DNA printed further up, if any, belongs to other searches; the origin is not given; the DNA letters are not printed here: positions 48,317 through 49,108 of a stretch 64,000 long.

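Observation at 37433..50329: Twelve copies of an unassigned NGxFE-type beta-sandwich module across three consecutive giant lipoproteins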

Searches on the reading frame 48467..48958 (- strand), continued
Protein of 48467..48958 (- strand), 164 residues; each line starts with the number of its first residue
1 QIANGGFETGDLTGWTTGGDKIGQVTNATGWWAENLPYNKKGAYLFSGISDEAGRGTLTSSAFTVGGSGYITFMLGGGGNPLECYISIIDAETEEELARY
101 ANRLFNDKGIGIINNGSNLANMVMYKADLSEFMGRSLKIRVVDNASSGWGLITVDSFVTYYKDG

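Call 46: find_encoding_contigs(protein=P0158, flank=3000, max_places=3)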
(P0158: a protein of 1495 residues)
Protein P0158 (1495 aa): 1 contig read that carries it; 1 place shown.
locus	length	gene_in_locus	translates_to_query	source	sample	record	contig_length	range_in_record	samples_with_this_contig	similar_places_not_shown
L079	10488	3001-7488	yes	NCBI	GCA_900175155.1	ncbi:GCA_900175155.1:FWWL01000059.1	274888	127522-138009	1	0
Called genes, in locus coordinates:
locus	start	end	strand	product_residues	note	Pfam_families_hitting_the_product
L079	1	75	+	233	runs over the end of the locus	-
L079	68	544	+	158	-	-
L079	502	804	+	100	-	-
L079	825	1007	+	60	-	-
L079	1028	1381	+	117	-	PF00550:PP-binding (weak)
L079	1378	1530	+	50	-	-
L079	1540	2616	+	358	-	PF05977:MFS_3, PF07690:MFS_1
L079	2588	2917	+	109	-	PF08244:Glyco_hydro_32C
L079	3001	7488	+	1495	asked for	PF13385:Laminin_G_3, PF00251:Glyco_hydro_32N, PF08244:Glyco_hydro_32C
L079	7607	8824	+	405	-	PF05977:MFS_3, PF07690:MFS_1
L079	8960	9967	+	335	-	PF00356:LacI, PF00532:Peripla_BP_1, PF13407:Peripla_BP_4, PF13377:Peripla_BP_3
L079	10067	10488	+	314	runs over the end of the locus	PF00528:BPD_transp_1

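Call 47: search_protein_families(library=pfam, proteins=[P0158, P0129, P0189, P0265, P0239], max_evalue=0.001)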
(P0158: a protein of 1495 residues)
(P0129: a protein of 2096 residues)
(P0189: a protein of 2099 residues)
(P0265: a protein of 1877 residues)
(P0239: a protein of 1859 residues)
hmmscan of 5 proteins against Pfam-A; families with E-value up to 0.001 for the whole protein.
P0158 (1495 aa): 4 families
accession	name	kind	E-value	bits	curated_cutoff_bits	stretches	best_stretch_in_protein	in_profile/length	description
PF00251.26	Glyco_hydro_32N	-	4.6e-60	204.2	22.1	1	823-1147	1-307/307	Glycosyl hydrolases family 32 N-terminal domain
PF08244.19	Glyco_hydro_32C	-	1.6e-30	106.7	21.9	1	1150-1303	1-158/158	Glycosyl hydrolases family 32 C terminal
PF13385.13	Laminin_G_3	-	1.3e-24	87.5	27.6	1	629-784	15-151/151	Concanavalin A-like lectin/glucanases superfamily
PF00354.24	Pentaxin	-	0.00067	19.8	25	0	673-787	58-167/194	Pentaxin family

P0129 (2096 aa): 6 families
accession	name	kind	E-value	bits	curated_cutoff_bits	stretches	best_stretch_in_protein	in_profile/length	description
PF00251.26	Glyco_hydro_32N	-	8e-62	210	22.1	1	1004-1324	1-303/307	Glycosyl hydrolases family 32 N-terminal domain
PF00395.25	SLH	-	3.7e-36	123.3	20.8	3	1972-2012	4-44/44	S-layer homology domain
PF08244.19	Glyco_hydro_32C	-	7.3e-32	111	21.9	1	1331-1484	1-158/158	Glycosyl hydrolases family 32 C terminal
PF13385.13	Laminin_G_3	-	1.8e-26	93.5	27.6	1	797-966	2-150/151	Concanavalin A-like lectin/glucanases superfamily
PF00354.24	Pentaxin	-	4.6e-06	26.9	25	1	882-991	81-186/194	Pentaxin family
PF16346.12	GH32_BT1760-like_C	-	0.00058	20.3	31.4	0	1430-1481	126-175/176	GH32, BT1760-like, C-terminal domain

P0189 (2099 aa): 4 families
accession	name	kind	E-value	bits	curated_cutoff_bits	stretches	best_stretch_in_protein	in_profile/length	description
PF00251.26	Glyco_hydro_32N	-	8.8e-152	505.4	22.1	2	276-589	1-304/307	Glycosyl hydrolases family 32 N-terminal domain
PF08244.19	Glyco_hydro_32C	-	3.2e-75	251.9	21.9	2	595-748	1-157/158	Glycosyl hydrolases family 32 C terminal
PF13385.13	Laminin_G_3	-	3.5e-23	82.9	27.6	1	1149-1320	1-151/151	Concanavalin A-like lectin/glucanases superfamily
PF02210.31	Laminin_G_2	-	0.00036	21.4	22.9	0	1196-1309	15-123/126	Laminin G domain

P0265 (1877 aa): 6 families
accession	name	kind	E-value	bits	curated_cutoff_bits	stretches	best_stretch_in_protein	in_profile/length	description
PF04122.17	CW_binding_2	-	2.1e-66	220.9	24.9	3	1590-1676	1-72/73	Cell wall binding domain 2 (CWB2)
PF00251.26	Glyco_hydro_32N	-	2.9e-61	208.1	22.1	1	628-960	1-307/307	Glycosyl hydrolases family 32 N-terminal domain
PF08244.19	Glyco_hydro_32C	-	4.8e-31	108.4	21.9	1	964-1116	1-158/158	Glycosyl hydrolases family 32 C terminal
PF13385.13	Laminin_G_3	-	1.8e-20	74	27.6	1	423-592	3-151/151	Concanavalin A-like lectin/glucanases superfamily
PF07532.17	Big_4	-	2.4e-17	62.6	22.1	1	1310-1365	3-59/59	Bacterial Ig-like domain (group 4)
PF02018.23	CBM_4_9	-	0.00063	20.6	25.9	0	221-251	3-32/136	Carbohydrate binding domain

P0239 (1859 aa): 4 families
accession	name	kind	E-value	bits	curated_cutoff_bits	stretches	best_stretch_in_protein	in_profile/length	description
PF00251.26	Glyco_hydro_32N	-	1e-46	160.4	22.1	1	1144-1476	1-298/307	Glycosyl hydrolases family 32 N-terminal domain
PF13385.13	Laminin_G_3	-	1.8e-14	54.6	27.6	1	941-1112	4-150/151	Concanavalin A-like lectin/glucanases superfamily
PF02368.24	Big_2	-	5.4e-09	36.3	22.8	2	1773-1848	2-75/79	Bacterial Ig-like domain (group 2)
PF08244.19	Glyco_hydro_32C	-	0.00078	19.9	21.9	1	1501-1584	17-122/158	Glycosyl hydrolases family 32 C terminal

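Call 48: find_homologous_proteins(query=P0158, max_evalue=1e-10)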
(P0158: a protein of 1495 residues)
Query P0158 (1495 aa): 689 proteins with E <= 1e-10 among 8000 candidates; the best 120 are listed.
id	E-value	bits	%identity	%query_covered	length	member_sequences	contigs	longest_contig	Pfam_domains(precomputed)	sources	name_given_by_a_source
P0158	0.0e+0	3499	100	100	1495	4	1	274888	PF08244.20,PF00251.27,PF13385.14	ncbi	-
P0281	0.0e+0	2613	61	99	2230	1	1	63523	PF08244.20,PF00932.26,PF00251.27,PF13385.14,PF00395.26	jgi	-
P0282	0.0e+0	2589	61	98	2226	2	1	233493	PF08244.20,PF00251.27,PF13385.14,PF00395.26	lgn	-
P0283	0.0e+0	2559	60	97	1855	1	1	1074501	PF08244.20,PF00251.27,PF13385.14,PF03646.21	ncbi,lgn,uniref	ncbi:GH32 C-terminal domain-containing protein [Cohnella sp. GCM10027633]|uniref:GH32 C-terminal dom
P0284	0.0e+0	2556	60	97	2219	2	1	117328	PF08244.20,PF00251.27,PF13385.14,PF03646.21,PF00395.26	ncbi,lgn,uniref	ncbi:GH32 C-terminal domain-containing protein [Paenibacillus sp. 2TAB23]|uniref:S-layer homology do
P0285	0.0e+0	2541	60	97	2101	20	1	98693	PF08244.20,PF00251.27,PF13385.14,PF00395.26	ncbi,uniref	ncbi:GH32 C-terminal domain-containing protein [Paenibacillus phytohabitans]|uniref:GH32 C-terminal 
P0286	0.0e+0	2468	61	98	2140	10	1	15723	PF08244.20,PF00251.27,PF13385.14,PF00395.26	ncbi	ncbi:Levanase precursor [compost metagenome]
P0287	0.0e+0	2330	61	97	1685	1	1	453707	PF08244.20,PF00251.27,PF13385.14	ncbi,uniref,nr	ncbi:GH32 C-terminal domain-containing protein [Paenibacillus harenae]|uniref:beta-fructofuranosidas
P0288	0.0e+0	2271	60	98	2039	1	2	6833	PF08244.20,PF00251.27,PF13385.14,PF00395.26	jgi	jgi:sucrose-6-phosphate hydrolase SacC (GH32 family)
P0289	0.0e+0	2124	50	97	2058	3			PF16346.13,PF08244.20,PF00251.27,PF13385.14,PF00395.26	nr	nr:GH32 C-terminal domain-containing protein [Cohnella hashimotonis]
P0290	0.0e+0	2087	60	100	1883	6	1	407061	PF08244.20,PF00251.27,PF13385.14,PF00395.26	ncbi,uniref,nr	ncbi:hypothetical protein POTG_01587 [Paenibacillus sp. oral taxon 786 str. D14]|uniref:S-layer homo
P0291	0.0e+0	2080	61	99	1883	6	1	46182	PF08244.20,PF00251.27,PF13385.14,PF00395.26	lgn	-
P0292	0.0e+0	2080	61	99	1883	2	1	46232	PF08244.20,PF00251.27,PF13385.14,PF00395.26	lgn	-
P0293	0.0e+0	2076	61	97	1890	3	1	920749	PF08244.20,PF00251.27,PF13385.14,PF00395.26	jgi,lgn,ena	-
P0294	0.0e+0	2076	61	97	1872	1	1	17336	PF08244.20,PF00251.27,PF13385.14,PF00395.26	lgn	-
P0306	0.0e+0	2058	61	97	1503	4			PF08244.20,PF00251.27,PF13385.14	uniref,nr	uniref:beta-fructofuranosidase n=1 Tax=Niallia circulans TaxID=1397 RepID=O52973_NIACI|nr:cycloinulo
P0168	0.0e+0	2052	61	98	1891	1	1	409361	PF08244.20,PF00251.27,PF13385.14,PF00395.26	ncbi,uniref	ncbi:GH32 C-terminal domain-containing protein [Paenibacillus sp. sgz5001063]|uniref:GH32 C-terminal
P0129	0.0e+0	1920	52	97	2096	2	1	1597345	PF08244.20,PF00354.25,PF00251.27,PF13385.14,PF00395.26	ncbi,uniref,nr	ncbi:S-layer homology domain-containing protein [Paenibacillus sp. PR3]|uniref:beta-fructofuranosida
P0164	0.0e+0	1873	48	97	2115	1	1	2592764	PF08244.20,PF00354.25,PF00251.27,PF13385.14,PF00395.26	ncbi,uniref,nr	ncbi:GH32 C-terminal domain-containing protein [Anaerocellum diazotrophicum]|uniref:beta-fructofuran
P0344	0.0e+0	1793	61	85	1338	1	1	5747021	PF08244.20,PF00251.27,PF13385.14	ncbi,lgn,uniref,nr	ncbi:GH32 C-terminal domain-containing protein [Paenibacillus polymyxa]|uniref:GH32 C-terminal domai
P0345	0.0e+0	1778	61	85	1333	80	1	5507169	PF08244.20,PF00251.27,PF13385.14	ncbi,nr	ncbi:cycloinulo-oligosaccharide fructanotransferase [Paenibacillus polymyxa]|nr:cycloinulo-oligosacc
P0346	0.0e+0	1775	60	85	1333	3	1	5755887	PF08244.20,PF00251.27,PF13385.14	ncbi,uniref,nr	ncbi:GH32 C-terminal domain-containing protein [Paenibacillus polymyxa]|uniref:GH32 C-terminal domai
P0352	0.0e+0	1687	46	97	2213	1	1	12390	PF07532.18,PF08244.20,PF22847.3,PF00251.27,PF13385.14,PF02018.24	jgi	jgi:fructan beta-fructosidase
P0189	0.0e+0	1604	46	85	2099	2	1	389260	PF08244.20,PF22847.3,PF00251.27,PF13385.14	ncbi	-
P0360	0.0e+0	1463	47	97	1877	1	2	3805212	PF07532.18,PF08244.20,PF22847.3,PF00251.27,PF04122.18,PF13385.14,PF02018.24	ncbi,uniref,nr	ncbi:cell wall-binding repeat-containing protein [Clostridium thermarum]|uniref:cell wall-binding re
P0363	0.0e+0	1413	43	97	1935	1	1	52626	PF08244.20,PF22847.3,PF00251.27,PF13385.14,PF02018.24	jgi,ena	-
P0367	0.0e+0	1384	45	100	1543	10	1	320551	PF07532.18,PF08244.20,PF00251.27,PF13385.14,PF02018.24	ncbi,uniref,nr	ncbi:sucrose-6-phosphate hydrolase SacC (GH32 family) [Neobacillus bataviensis]|uniref:beta-fructofu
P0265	0.0e+0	1244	45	89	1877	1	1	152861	PF07532.18,PF08244.20,PF00251.27,PF04122.18,PF13385.14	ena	-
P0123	0.0e+0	1183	48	25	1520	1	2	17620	PF16403.12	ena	-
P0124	1.7e-291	989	48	34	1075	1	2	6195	PF00932.26,PF08358.17,PF02018.24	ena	-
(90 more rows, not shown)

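Call 59: list_cluster_members(proteins=[P0345, P0306, P0346, P0344])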
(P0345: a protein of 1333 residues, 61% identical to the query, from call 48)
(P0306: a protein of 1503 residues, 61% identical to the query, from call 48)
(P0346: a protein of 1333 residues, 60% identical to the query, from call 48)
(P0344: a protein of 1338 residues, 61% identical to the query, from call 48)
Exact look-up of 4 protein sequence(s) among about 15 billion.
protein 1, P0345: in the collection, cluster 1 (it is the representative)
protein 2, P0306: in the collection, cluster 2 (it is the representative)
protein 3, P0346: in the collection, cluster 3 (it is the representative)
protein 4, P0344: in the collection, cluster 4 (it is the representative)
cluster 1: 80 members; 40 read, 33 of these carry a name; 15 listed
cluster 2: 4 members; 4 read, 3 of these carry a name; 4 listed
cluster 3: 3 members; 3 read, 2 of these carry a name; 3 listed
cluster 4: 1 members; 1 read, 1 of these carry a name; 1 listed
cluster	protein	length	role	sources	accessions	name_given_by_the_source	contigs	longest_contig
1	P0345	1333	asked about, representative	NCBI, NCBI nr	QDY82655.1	cycloinulo-oligosaccharide fructanotransferase [Paenibacillus polymyxa]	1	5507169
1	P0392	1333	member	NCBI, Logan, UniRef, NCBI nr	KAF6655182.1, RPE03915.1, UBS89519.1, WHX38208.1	GH32 C-terminal domain-containing protein [Paenibacillus polymyxa] | GH32 C-terminal domain-containing protein n=1 Tax=Paenibacillus TaxID=44249 ... | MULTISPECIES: GH32 C-terminal domain-containing protein [Paenibacillus]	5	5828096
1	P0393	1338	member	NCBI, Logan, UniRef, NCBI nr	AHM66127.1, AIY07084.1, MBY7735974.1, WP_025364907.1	cycloinulo-oligosaccharide fructanotransferase [Paenibacillus polymyxa] | GH32 C-terminal domain-containing protein n=1 Tax=Paenibacillus polymyxa TaxID=1406 ... | GH32 C-terminal domain-containing protein [Paenibacillus polymyxa]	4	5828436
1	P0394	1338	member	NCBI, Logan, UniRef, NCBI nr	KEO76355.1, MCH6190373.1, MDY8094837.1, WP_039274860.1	GH32 C-terminal domain-containing protein [Paenibacillus polymyxa] | GH32 C-terminal domain-containing protein n=1 Tax=Paenibacillus polymyxa TaxID=1406 ...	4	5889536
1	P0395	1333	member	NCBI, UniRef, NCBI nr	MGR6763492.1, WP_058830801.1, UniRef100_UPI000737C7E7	GH32 C-terminal domain-containing protein [Paenibacillus polymyxa] | GH32 C-terminal domain-containing protein n=1 Tax=Paenibacillus TaxID=44249 ...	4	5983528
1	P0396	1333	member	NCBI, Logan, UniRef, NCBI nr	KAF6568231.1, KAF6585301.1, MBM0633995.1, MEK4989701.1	GH32 C-terminal domain-containing protein [Paenibacillus polymyxa] | beta-fructofuranosidase n=1 Tax=Paenibacillus polymyxa TaxID=1406 RepID=A0A8I1IWM9_PAEPO | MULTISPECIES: GH32 C-terminal domain-containing protein [Paenibacillus]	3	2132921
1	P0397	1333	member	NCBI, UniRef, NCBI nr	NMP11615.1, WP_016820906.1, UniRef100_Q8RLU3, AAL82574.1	GH32 C-terminal domain-containing protein [Paenibacillus polymyxa] | beta-fructofuranosidase n=1 Tax=Paenibacillus polymyxa TaxID=1406 RepID=Q8RLU3_PAEPO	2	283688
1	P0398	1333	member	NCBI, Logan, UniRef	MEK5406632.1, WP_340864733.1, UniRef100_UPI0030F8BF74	GH32 C-terminal domain-containing protein [Paenibacillus sp. FSL W8-0439] | GH32 C-terminal domain-containing protein n=1 Tax=Paenibacillus sp. FSL W8-0439 ...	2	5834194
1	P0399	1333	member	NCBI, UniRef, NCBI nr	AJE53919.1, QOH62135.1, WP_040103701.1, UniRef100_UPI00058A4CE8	GH32 C-terminal domain-containing protein [Paenibacillus polymyxa] | GH32 C-terminal domain-containing protein n=1 Tax=Paenibacillus polymyxa TaxID=1406 ...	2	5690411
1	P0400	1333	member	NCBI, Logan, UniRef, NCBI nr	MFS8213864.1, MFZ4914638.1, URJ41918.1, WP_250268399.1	GH32 C-terminal domain-containing protein [Paenibacillus polymyxa] | GH32 C-terminal domain-containing protein n=1 Tax=Paenibacillus TaxID=44249 ...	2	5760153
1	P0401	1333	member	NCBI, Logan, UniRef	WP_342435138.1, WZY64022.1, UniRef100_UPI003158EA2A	GH32 C-terminal domain-containing protein [Paenibacillus sp. FSL H7-0442] | GH32 C-terminal domain-containing protein n=1 Tax=Paenibacillus sp. FSL H7-0442 ...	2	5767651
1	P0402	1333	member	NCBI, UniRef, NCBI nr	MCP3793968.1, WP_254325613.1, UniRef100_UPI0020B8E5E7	GH32 C-terminal domain-containing protein [Paenibacillus sp. CH40] | GH32 C-terminal domain-containing protein n=1 Tax=Paenibacillus sp. CH40 TaxID=2962045 ...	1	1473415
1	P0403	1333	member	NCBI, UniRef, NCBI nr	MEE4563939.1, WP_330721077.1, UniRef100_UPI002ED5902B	GH32 C-terminal domain-containing protein [Paenibacillus polymyxa] | GH32 C-terminal domain-containing protein n=1 Tax=Paenibacillus polymyxa TaxID=1406 ...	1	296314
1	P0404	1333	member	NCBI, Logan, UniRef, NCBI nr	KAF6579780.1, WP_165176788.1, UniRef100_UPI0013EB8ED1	GH32 C-terminal domain-containing protein [Paenibacillus sp. EKM212P] | GH32 C-terminal domain-containing protein n=1 Tax=Paenibacillus sp. EKM212P TaxID=1683680 ...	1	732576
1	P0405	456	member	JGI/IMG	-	hypothetical protein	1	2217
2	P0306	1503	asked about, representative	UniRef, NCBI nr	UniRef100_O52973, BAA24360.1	beta-fructofuranosidase n=1 Tax=Niallia circulans TaxID=1397 RepID=O52973_NIACI | cycloinulo-oligosaccharide fructanotransferase [Niallia circulans]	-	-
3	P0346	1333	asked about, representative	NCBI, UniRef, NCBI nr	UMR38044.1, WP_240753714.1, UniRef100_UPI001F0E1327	GH32 C-terminal domain-containing protein [Paenibacillus polymyxa] | GH32 C-terminal domain-containing protein n=1 Tax=Paenibacillus polymyxa TaxID=1406 ...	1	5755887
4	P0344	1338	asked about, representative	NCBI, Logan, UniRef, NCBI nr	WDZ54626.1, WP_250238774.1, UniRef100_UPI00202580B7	GH32 C-terminal domain-containing protein [Paenibacillus polymyxa] | GH32 C-terminal domain-containing protein n=1 Tax=Paenibacillus polymyxa TaxID=1406 ...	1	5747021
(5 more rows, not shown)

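Call 67: search_protein_families(library=pfam, proteins=[L078:137-1075:+, L078:1027-2547:+, L078:2562-7025:+, L078:7670-9796:+, L078:9872-12358:+, L078:12360-14900:+, L078:14897-16981:+, L078:17132-18091:-], max_evalue=0.001)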
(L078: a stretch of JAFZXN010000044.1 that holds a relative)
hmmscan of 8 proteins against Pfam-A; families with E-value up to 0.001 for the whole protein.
L078:137-1075:+ (312 aa): 1 family
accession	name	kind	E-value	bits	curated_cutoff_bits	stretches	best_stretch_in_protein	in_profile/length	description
PF08950.16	DUF1861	-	1.4e-99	333.4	28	1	19-306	4-295/296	Protein of unknown function (DUF1861)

L078:1027-2547:+ (506 aa): 0 families

L078:2562-7025:+ (1487 aa): 4 families
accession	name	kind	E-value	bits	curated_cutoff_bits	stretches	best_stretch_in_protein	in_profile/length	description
PF03442.20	CBM_X2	-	9.2e-23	80.6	28.9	1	1029-1082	16-67/83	Carbohydrate binding domain X2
PF17892.7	Cadherin_5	-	1.3e-15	57.4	26.5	3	770-815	50-95/98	Cadherin-like domain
PF17963.7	Big_9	-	1.4e-13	51.9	23.6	2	724-815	1-88/89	Bacterial Ig domain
PF07550.17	Shr-like_HID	-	1.2e-05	26.2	22.3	0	652-714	9-71/82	Heme-binding protein Shr-like, Hb-interacting domain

L078:7670-9796:+ (708 aa): 2 families
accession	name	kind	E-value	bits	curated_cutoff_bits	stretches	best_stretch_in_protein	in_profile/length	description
PF09479.16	Flg_new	-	8.9e-13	48.6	27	1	165-226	1-65/65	Listeria-Bacteroides repeat domain (List_Bact_rpt)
PF03442.20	CBM_X2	-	0.00016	22.1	28.9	1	245-312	14-76/83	Carbohydrate binding domain X2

L078:9872-12358:+ (828 aa): 1 family
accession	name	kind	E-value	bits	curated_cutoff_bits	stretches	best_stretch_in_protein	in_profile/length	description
PF06824.17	Glyco_hydro_125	-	1.6e-111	373.6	23.4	1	420-816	7-414/414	Metal-independent alpha-mannosidase (GH125)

L078:12360-14900:+ (846 aa): 3 families
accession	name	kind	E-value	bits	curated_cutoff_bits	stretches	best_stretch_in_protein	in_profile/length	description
PF00754.31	F5_F8_type_C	-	4e-26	92.1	28.2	2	58-162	9-122/127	F5/8 type C domain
PF22633.2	F5_F8_type_C_2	-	1.8e-24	86.6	27.8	2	65-149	1-90/91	NedA-like, galactose-binding domain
PF04041.19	Glyco_hydro_130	-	2.2e-11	43.7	26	1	392-520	34-140/320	beta-1,4-mannooligosaccharide phosphorylase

L078:14897-16981:+ (694 aa): 1 family
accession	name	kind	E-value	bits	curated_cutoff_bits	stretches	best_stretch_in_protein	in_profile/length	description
PF07581.17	Glug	-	0.0001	22.9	20.5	1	552-577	1-27/28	The GLUG motif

L078:17132-18091:- (319 aa): 2 families
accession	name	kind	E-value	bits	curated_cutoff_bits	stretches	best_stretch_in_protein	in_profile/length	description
PF12840.13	HTH_20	-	8.6e-11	42.1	27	1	30-79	1-49/51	Helix-turn-helix domain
PF01022.26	HTH_5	-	8.4e-07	29.2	22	1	32-79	1-46/47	Bacterial regulatory protein, arsR family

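Call 69: find_encoding_contigs(protein=P0055, flank=8000, max_places=2)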
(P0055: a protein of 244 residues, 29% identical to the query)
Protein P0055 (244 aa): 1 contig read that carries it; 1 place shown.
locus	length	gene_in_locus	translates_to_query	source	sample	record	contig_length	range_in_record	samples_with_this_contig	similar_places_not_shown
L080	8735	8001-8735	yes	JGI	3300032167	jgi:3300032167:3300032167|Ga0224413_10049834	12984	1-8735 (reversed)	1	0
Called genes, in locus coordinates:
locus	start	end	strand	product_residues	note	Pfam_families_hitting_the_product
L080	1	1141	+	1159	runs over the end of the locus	PF00251:Glyco_hydro_32N, PF08244:Glyco_hydro_32C (faint)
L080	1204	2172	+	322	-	PF00356:LacI, PF00532:Peripla_BP_1, PF13407:Peripla_BP_4, PF13377:Peripla_BP_3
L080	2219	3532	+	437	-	PF01547:SBP_bac_1, PF13416:SBP_bac_8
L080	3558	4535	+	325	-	PF00528:BPD_transp_1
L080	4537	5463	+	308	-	PF00528:BPD_transp_1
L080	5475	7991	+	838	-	PF13385:Laminin_G_3, PF00251:Glyco_hydro_32N, PF08244:Glyco_hydro_32C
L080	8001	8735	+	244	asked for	?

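Call 70: find_encoding_contigs(protein=P0009, flank=8000, max_places=2)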
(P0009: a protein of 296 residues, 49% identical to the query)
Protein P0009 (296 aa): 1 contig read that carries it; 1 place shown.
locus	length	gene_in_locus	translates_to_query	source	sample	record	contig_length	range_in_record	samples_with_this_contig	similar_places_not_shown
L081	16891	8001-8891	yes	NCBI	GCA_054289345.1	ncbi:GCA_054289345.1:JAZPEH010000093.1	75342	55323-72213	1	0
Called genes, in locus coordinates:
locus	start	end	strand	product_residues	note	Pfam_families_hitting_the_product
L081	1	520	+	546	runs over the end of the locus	PF04616:Glyco_hydro_43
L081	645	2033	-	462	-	-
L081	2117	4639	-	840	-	PF22124:Glyco_hydro_95_cat, PF21307:Glyco_hydro_95_C, PF22633:F5_F8_type_C_2 (faint), PF00754:F5_F8_type_C (weak)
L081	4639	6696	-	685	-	PF14498:Glyco_hyd_65N_2, PF22124:Glyco_hydro_95_cat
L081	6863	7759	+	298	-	PF02311:AraC_binding, PF07883:Cupin_2 (weak), PF12833:HTH_18, PF00165:HTH_AraC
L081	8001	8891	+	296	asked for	-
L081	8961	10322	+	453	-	PF00251:Glyco_hydro_32N, PF08244:Glyco_hydro_32C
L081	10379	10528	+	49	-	-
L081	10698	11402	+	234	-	PF14808:TMEM164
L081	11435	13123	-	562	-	PF00012:HSP70, PF06723:MreB_Mbl, PF00012:HSP70, PF02782:FGGY_C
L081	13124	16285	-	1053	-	PF14561:TPR_20 (faint), PF07719:TPR_2 (faint), PF13424:TPR_12 (faint), PF13428:TPR_14 (faint), PF27158:DjlB_C_2nd, PF14559:TPR_19 (faint), PF13174:TPR_6 (faint), PF13432:TPR_16, +14 more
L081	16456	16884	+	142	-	PF04463:2-thiour_desulf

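Call 97: find_encoding_contigs(protein=P0236, flank=8000, max_places=1)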
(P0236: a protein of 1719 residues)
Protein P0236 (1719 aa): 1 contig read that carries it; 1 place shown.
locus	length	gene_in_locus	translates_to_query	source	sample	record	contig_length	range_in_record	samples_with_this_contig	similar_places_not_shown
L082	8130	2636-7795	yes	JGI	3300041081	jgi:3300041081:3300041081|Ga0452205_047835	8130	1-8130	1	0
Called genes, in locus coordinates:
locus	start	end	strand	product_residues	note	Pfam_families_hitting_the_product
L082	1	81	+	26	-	?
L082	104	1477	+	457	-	PF08244:Glyco_hydro_32C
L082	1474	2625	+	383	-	-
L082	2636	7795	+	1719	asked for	-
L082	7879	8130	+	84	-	?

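Call 98: find_encoding_contigs(protein=P0124, flank=8000, max_places=1)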
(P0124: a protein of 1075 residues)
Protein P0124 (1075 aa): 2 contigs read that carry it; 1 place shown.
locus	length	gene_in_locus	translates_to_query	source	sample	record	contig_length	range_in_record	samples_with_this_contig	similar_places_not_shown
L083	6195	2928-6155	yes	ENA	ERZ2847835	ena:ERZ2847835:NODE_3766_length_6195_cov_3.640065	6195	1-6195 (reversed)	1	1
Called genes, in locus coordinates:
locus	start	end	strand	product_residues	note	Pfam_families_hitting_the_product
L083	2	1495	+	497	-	?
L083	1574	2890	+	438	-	-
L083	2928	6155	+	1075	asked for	PF00932:LTD (faint), PF02018:CBM_4_9 (faint), PF08358:Flexi_CP_N (faint)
